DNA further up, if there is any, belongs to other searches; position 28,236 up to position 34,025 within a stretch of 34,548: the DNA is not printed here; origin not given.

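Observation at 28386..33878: Giant single-frame fusion of two different GT-C glycosyltransferase modules (~1,830 aa)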

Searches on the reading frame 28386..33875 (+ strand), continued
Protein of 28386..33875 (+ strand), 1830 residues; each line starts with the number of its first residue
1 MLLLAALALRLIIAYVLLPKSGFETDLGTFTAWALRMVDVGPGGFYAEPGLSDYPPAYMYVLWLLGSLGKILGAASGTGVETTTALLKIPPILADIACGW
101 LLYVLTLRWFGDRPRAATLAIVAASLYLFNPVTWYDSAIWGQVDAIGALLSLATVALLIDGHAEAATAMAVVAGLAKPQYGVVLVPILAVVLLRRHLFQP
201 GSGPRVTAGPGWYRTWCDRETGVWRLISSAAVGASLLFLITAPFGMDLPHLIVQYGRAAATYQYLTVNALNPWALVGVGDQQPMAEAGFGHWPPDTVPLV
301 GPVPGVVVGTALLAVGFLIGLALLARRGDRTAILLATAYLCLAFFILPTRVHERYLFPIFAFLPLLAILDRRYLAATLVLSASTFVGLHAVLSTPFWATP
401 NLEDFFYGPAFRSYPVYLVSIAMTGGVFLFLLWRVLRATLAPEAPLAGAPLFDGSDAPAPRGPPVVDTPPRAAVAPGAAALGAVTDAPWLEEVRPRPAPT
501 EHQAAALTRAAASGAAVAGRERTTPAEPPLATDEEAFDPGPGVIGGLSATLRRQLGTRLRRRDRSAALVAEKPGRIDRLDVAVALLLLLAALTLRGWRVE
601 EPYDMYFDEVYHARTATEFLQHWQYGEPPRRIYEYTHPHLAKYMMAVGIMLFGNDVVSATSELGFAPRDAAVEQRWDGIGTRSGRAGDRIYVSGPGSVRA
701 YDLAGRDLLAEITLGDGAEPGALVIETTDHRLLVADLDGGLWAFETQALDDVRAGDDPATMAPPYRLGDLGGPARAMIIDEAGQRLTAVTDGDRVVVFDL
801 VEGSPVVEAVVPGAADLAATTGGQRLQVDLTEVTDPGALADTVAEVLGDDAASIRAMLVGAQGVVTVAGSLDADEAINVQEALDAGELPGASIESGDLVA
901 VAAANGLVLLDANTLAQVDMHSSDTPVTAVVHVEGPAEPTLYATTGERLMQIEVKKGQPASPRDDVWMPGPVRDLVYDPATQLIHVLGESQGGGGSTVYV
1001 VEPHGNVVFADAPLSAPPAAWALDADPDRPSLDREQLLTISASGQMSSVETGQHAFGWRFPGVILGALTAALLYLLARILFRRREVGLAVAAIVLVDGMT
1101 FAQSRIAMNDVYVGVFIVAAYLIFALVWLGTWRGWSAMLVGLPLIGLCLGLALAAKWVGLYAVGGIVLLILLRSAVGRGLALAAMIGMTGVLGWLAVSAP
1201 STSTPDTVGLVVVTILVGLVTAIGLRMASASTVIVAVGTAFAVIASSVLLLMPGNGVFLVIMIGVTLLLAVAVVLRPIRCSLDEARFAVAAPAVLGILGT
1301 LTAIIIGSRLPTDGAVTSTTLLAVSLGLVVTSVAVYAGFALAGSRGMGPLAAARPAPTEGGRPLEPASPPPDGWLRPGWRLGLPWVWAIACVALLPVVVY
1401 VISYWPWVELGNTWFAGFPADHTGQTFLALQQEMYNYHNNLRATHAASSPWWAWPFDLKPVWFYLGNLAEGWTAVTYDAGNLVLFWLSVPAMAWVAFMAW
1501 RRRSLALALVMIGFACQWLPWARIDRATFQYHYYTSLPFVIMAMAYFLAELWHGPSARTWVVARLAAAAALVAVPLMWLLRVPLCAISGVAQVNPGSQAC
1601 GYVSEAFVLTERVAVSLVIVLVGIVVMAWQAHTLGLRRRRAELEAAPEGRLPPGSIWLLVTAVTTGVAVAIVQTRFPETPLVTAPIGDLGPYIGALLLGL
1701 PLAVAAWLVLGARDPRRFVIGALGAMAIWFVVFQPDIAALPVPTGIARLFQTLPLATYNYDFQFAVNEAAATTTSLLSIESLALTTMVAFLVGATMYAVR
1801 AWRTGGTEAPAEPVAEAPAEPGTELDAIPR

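Call 9: find_homologous_proteins(query=window:28386-33875:+)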
Query window:28386-33875:+ (1830 aa): 714 proteins with E <= 0.001 among 8000 candidates; the best 120 are listed.
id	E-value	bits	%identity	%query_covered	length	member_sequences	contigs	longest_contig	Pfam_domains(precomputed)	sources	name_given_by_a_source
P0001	0.0e+0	3146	79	98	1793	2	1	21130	PF02366.25,PF16192.11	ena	-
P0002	0.0e+0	3063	76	98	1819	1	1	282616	PF02366.25,PF03155.22,PF16192.11,PF13231.13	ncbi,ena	-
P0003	0.0e+0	3062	76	99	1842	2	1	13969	PF02366.25,PF16192.11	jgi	jgi:Gpi18-like mannosyltransferase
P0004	0.0e+0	2848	71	98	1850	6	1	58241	PF02366.25,PF16192.11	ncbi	ncbi:MAG TPA: phospholipid carrier-dependent glycosyltransferase [Candidatus Limnocylindrales bacter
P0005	0.0e+0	2233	59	98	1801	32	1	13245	PF02366.25,PF16192.11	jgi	-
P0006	0.0e+0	2214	60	23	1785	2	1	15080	PF02366.25,PF16192.11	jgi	-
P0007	0.0e+0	2205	58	99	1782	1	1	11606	PF02366.25,PF16192.11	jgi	jgi:Gpi18-like mannosyltransferase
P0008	0.0e+0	2103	57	99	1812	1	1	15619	PF02366.25,PF16192.11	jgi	jgi:hypothetical protein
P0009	0.0e+0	2023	55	98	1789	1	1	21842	PF02366.25,PF16192.11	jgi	jgi:Gpi18-like mannosyltransferase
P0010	0.0e+0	2020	55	98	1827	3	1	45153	PF02366.25,PF16192.11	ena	-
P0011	0.0e+0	2012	55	98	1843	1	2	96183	PF02366.25,PF16192.11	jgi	jgi:hypothetical protein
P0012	0.0e+0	1984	53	98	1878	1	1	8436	PF02366.25,PF16192.11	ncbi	ncbi:MAG: phospholipid carrier-dependent glycosyltransferase [Candidatus Limnocylindrales bacterium]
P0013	0.0e+0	1669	49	99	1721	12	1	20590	PF02366.25,PF03155.22,PF16192.11,PF13231.13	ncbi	ncbi:MAG: phospholipid carrier-dependent glycosyltransferase [Candidatus Limnocylindrales bacterium]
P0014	0.0e+0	1655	48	99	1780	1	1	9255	PF02366.25,PF16192.11,PF13231.13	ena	-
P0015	0.0e+0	1645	49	99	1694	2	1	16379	PF02366.25,PF16192.11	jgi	jgi:Gpi18-like mannosyltransferase/predicted membrane-bound dolichyl-phosphate-mannose-protein manno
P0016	0.0e+0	1639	48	99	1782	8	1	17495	PF02366.25,PF16192.11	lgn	-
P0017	0.0e+0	1632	47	99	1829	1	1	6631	PF02366.25,PF16192.11,PF13231.13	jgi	jgi:Gpi18-like mannosyltransferase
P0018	0.0e+0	1616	48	98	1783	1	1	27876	PF02366.25,PF16192.11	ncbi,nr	ncbi:MAG TPA: phospholipid carrier-dependent glycosyltransferase [Candidatus Limnocylindrales bacter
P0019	0.0e+0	1592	47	70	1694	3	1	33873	PF02366.25,PF03155.22,PF16192.11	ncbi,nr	ncbi:MAG TPA: phospholipid carrier-dependent glycosyltransferase [Candidatus Sulfotelmatobacter sp.]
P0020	0.0e+0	1587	47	70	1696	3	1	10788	PF02366.25,PF16192.11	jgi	jgi:Gpi18-like mannosyltransferase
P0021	0.0e+0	1577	46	98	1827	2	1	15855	PF06728.20,PF02366.25,PF16192.11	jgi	jgi:hypothetical protein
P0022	0.0e+0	1575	48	70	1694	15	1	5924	PF02366.25,PF03155.22,PF16192.11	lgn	-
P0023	0.0e+0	1573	48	70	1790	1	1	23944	PF06728.20,PF02366.25,PF16192.11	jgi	jgi:hypothetical protein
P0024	0.0e+0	1570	47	99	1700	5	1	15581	PF02366.25,PF03155.22,PF16192.11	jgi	-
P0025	0.0e+0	1541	47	67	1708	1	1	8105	PF02366.25,PF03155.22,PF16192.11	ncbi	ncbi:MAG: phospholipid carrier-dependent glycosyltransferase [Candidatus Limnocylindrales bacterium]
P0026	0.0e+0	1529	45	99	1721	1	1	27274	PF02366.25,PF16192.11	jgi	jgi:Gpi18-like mannosyltransferase/predicted membrane-bound dolichyl-phosphate-mannose-protein manno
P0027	0.0e+0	1529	44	70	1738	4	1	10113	PF02366.25,PF16192.11,PF13231.13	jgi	jgi:dolichyl-phosphate-mannose-protein mannosyltransferase/protein-O-mannosyltransferase-like protei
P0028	0.0e+0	1527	46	98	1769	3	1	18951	PF02366.25,PF16192.11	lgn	-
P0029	0.0e+0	1509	48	30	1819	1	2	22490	PF02366.25,PF16192.11,PF13231.13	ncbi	-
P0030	0.0e+0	1504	45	68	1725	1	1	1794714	PF02366.25,PF16192.11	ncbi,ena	-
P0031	0.0e+0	1493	46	98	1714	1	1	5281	PF02366.25,PF16192.11,PF13231.13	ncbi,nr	ncbi:MAG: phospholipid carrier-dependent glycosyltransferase, partial [Chloroflexi bacterium]|nr:pho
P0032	0.0e+0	1492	45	98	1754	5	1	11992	PF02366.25,PF16192.11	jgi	-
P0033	0.0e+0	1490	44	98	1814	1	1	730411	PF02366.25,PF16192.11,PF13231.13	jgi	jgi:predicted membrane-bound dolichyl-phosphate-mannose-protein mannosyltransferase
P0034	0.0e+0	1489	45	99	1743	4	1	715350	PF02366.25,PF16192.11,PF13231.13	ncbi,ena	-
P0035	0.0e+0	1489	49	57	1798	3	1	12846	PF02366.25,PF16192.11,PF13231.13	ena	-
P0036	0.0e+0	1484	45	97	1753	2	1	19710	PF02366.25,PF16192.11,PF13231.13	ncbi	-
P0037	0.0e+0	1479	45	99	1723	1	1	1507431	PF02366.25,PF16192.11,PF13231.13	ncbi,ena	-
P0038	0.0e+0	1478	45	98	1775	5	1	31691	PF02366.25,PF16192.11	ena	-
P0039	0.0e+0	1477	44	99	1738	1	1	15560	PF02366.25,PF16192.11,PF13231.13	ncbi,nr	ncbi:MAG: phospholipid carrier-dependent glycosyltransferase [Chloroflexota bacterium]|nr:phospholip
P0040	0.0e+0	1474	45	97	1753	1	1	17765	PF02366.25,PF16192.11,PF13231.13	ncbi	-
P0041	0.0e+0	1470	44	99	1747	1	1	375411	PF02366.25,PF16192.11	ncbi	-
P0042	0.0e+0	1466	44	69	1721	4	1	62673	PF02366.25,PF16192.11,PF13231.13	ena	-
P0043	0.0e+0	1466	45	99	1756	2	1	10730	PF02366.25,PF16192.11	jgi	jgi:hypothetical protein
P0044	0.0e+0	1464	45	98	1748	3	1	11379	PF02366.25,PF16192.11,PF13231.13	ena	-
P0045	0.0e+0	1464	45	68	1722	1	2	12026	PF02366.25,PF16192.11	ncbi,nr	ncbi:MAG: phospholipid carrier-dependent glycosyltransferase [Chloroflexota bacterium]|nr:phospholip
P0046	0.0e+0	1463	46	98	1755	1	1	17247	PF02366.25,PF03155.22,PF16192.11,PF13231.13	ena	-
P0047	0.0e+0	1463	44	99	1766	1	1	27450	PF02366.25,PF16192.11,PF13231.13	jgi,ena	-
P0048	0.0e+0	1459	44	99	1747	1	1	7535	PF02366.25,PF16192.11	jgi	jgi:Gpi18-like mannosyltransferase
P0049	0.0e+0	1458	45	98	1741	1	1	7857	PF02366.25,PF16192.11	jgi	jgi:dolichyl-phosphate-mannose--protein O-mannosyl transferase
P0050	0.0e+0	1457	44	99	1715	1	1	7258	PF02366.25,PF16192.11,PF13231.13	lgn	-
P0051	0.0e+0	1456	44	99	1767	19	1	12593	PF02366.25,PF16192.11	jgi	jgi:Gpi18-like mannosyltransferase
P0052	0.0e+0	1455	45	69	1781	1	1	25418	PF02366.25,PF16192.11,PF13231.13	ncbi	ncbi:hypothetical protein BH24CHL8_BH24CHL8_03990 [soil metagenome]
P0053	0.0e+0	1454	44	99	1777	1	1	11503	PF02366.25,PF16192.11,PF13231.13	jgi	jgi:Gpi18-like mannosyltransferase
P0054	0.0e+0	1453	44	68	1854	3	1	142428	PF02366.25,PF16192.11,PF13231.13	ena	-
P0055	0.0e+0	1451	45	98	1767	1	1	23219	PF02366.25,PF16192.11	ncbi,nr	ncbi:MAG: dolichyl-phosphate-mannose-protein mannosyltransferase [Chloroflexota bacterium]|nr:dolich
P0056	0.0e+0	1450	44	69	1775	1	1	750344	PF02366.25,PF16192.11,PF13231.13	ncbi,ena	-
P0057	0.0e+0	1449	43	70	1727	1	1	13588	PF02366.25,PF16192.11,PF13231.13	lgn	-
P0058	0.0e+0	1449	45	71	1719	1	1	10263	PF02366.25,PF16192.11,PF13231.13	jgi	jgi:Gpi18-like mannosyltransferase/predicted membrane-bound dolichyl-phosphate-mannose-protein manno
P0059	0.0e+0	1448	46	57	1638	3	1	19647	PF02366.25,PF16192.11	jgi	jgi:hypothetical protein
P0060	0.0e+0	1448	44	98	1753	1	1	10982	PF02366.25,PF16192.11,PF13231.13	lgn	-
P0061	0.0e+0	1448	46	66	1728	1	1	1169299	PF02366.25,PF16192.11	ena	-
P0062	0.0e+0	1446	44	98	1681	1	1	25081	PF02366.25,PF16192.11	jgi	jgi:predicted membrane-bound dolichyl-phosphate-mannose-protein mannosyltransferase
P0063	0.0e+0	1445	45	99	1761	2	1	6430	PF02366.25,PF16192.11,PF13231.13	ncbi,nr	ncbi:MAG: phospholipid carrier-dependent glycosyltransferase [Chloroflexota bacterium]|nr:phospholip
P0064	0.0e+0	1444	44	98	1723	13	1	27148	PF02366.25,PF03155.22,PF16192.11,PF13231.13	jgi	-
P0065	0.0e+0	1443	44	98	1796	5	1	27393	PF02366.25,PF16192.11,PF13231.13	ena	-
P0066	0.0e+0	1443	43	68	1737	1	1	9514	PF02366.25,PF16192.11,PF13231.13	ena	-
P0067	0.0e+0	1442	44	98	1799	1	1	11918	PF02366.25,PF16192.11,PF13231.13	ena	-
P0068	0.0e+0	1439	44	98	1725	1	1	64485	PF02366.25,PF16192.11,PF13231.13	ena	-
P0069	0.0e+0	1438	45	98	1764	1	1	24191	PF02366.25,PF16192.11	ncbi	ncbi:MAG: phospholipid carrier-dependent glycosyltransferase [Chloroflexota bacterium]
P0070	0.0e+0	1437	44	99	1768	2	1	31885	PF02366.25,PF16192.11,PF13231.13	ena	-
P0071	0.0e+0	1433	44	96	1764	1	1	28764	PF02366.25,PF16192.11,PF13231.13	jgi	jgi:hypothetical protein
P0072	0.0e+0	1433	44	98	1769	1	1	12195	PF02366.25,PF16192.11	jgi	-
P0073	0.0e+0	1431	44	96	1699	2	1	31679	PF02366.25,PF16192.11,PF13231.13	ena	-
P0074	0.0e+0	1431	45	57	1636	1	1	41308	PF02366.25,PF16192.11,PF13231.13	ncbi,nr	ncbi:MAG TPA: phospholipid carrier-dependent glycosyltransferase [Candidatus Limnocylindria bacteriu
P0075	0.0e+0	1430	45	66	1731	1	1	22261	PF02366.25,PF16192.11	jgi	jgi:Gpi18-like mannosyltransferase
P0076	0.0e+0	1430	44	98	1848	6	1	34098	PF02366.25,PF16192.11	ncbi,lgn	-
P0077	0.0e+0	1430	41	72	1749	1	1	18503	PF02366.25,PF03155.22,PF16192.11,PF13231.13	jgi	jgi:Gpi18-like mannosyltransferase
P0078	0.0e+0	1430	44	70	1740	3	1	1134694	PF02366.25,PF16192.11,PF13231.13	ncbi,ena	-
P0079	0.0e+0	1430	45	68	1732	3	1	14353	PF02366.25,PF16192.11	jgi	jgi:Gpi18-like mannosyltransferase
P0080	0.0e+0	1430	43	98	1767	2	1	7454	PF02366.25,PF03155.22,PF16192.11,PF13231.13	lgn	-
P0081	0.0e+0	1429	44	99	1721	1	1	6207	PF02366.25,PF16192.11,PF13231.13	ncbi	-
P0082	0.0e+0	1425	43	69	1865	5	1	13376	PF02366.25,PF16192.11,PF13231.13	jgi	jgi:Gpi18-like mannosyltransferase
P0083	0.0e+0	1424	44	68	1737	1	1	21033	PF02366.25,PF16192.11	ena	-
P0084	0.0e+0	1422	43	68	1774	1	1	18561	PF02366.25,PF16192.11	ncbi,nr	ncbi:MAG TPA: phospholipid carrier-dependent glycosyltransferase [Candidatus Limnocylindria bacteriu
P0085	0.0e+0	1422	44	96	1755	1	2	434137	PF02366.25,PF16192.11,PF13231.13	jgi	jgi:Gpi18-like mannosyltransferase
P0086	0.0e+0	1419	46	50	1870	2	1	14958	PF02366.25,PF16192.11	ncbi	-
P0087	0.0e+0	1417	44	99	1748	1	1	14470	PF02366.25,PF16192.11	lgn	-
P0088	0.0e+0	1416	44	96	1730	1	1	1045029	PF02366.25,PF16192.11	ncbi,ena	-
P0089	0.0e+0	1412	42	99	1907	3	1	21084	PF02366.25,PF16192.11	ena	-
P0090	0.0e+0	1408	44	68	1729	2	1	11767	PF02366.25,PF16192.11,PF13231.13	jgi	-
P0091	0.0e+0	1407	41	98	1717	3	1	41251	PF02366.25,PF16192.11,PF13231.13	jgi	jgi:Gpi18-like mannosyltransferase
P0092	0.0e+0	1407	43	98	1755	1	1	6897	PF02366.25,PF16192.11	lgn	-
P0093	0.0e+0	1405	43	98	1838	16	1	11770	PF02366.25,PF16192.11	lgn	-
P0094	0.0e+0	1403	43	98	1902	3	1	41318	PF02366.25,PF16192.11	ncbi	-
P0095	0.0e+0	1402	42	70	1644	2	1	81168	PF02366.25,PF16192.11,PF13231.13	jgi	jgi:Gpi18-like mannosyltransferase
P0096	0.0e+0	1397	45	98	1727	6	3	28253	PF02366.25,PF16192.11,PF13231.13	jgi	jgi:dolichyl-phosphate-mannose--protein O-mannosyl transferase/Gpi18-like mannosyltransferase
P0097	0.0e+0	1393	44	97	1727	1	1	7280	PF02366.25,PF16192.11,PF13231.13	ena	-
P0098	0.0e+0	1393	44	53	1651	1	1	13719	PF02366.25,PF16192.11,PF13231.13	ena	-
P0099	0.0e+0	1392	44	98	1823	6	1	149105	PF02366.25,PF16192.11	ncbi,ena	-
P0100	0.0e+0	1391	42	98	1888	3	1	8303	PF02366.25,PF16192.11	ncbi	-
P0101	0.0e+0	1391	43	66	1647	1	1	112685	PF02366.25,PF03155.22,PF16192.11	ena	-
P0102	0.0e+0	1390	43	98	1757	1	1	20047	PF02366.25,PF16192.11,PF13231.13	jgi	jgi:dolichyl-phosphate-mannose--protein O-mannosyl transferase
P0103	0.0e+0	1389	43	98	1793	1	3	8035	PF02366.25,PF16192.11,PF13231.13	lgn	-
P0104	0.0e+0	1388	43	100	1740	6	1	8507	PF02366.25,PF16192.11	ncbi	ncbi:hypothetical protein BH18CHL1_BH18CHL1_05590 [soil metagenome]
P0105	0.0e+0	1388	43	99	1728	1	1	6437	PF02366.25,PF16192.11,PF13231.13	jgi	jgi:dolichyl-phosphate-mannose--protein O-mannosyl transferase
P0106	0.0e+0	1388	44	68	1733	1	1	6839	PF02366.25,PF16192.11,PF13231.13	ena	-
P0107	0.0e+0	1386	43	99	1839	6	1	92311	PF02366.25,PF16192.11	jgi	jgi:Gpi18-like mannosyltransferase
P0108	0.0e+0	1384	43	41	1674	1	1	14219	PF02366.25,PF16192.11,PF13231.13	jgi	jgi:C-terminal four TMM region of protein-O-mannosyltransferase/Dolichyl-phosphate-mannose-protein m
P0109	0.0e+0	1384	43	98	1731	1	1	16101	PF02366.25,PF16192.11,PF13231.13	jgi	jgi:dolichyl-phosphate-mannose--protein O-mannosyl transferase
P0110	0.0e+0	1380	42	99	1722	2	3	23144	PF02366.25,PF16192.11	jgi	-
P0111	0.0e+0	1372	42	68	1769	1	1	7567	PF02366.25,PF16192.11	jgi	jgi:Gpi18-like mannosyltransferase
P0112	0.0e+0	1371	43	70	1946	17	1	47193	PF02366.25,PF16192.11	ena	-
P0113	0.0e+0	1369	44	50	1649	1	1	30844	PF02366.25,PF16192.11,PF13231.13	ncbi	-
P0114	0.0e+0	1364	42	68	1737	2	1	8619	PF02366.25,PF16192.11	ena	-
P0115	0.0e+0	1356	42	71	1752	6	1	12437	PF06728.20,PF02366.25,PF16192.11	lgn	-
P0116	0.0e+0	1352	42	69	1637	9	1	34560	PF02366.25,PF16192.11,PF13231.13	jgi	jgi:predicted membrane-bound dolichyl-phosphate-mannose-protein mannosyltransferase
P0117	0.0e+0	1350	43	99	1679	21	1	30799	PF02366.25,PF16192.11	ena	-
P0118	0.0e+0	1345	47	51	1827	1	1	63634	PF02366.25,PF16192.11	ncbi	ncbi:MAG: phospholipid carrier-dependent glycosyltransferase [Candidatus Limnocylindrales bacterium]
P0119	0.0e+0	1342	42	99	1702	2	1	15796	PF02366.25,PF16192.11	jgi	jgi:predicted membrane-bound dolichyl-phosphate-mannose-protein mannosyltransferase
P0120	0.0e+0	1341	43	94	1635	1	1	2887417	PF02366.25,PF16192.11,PF13231.13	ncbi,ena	-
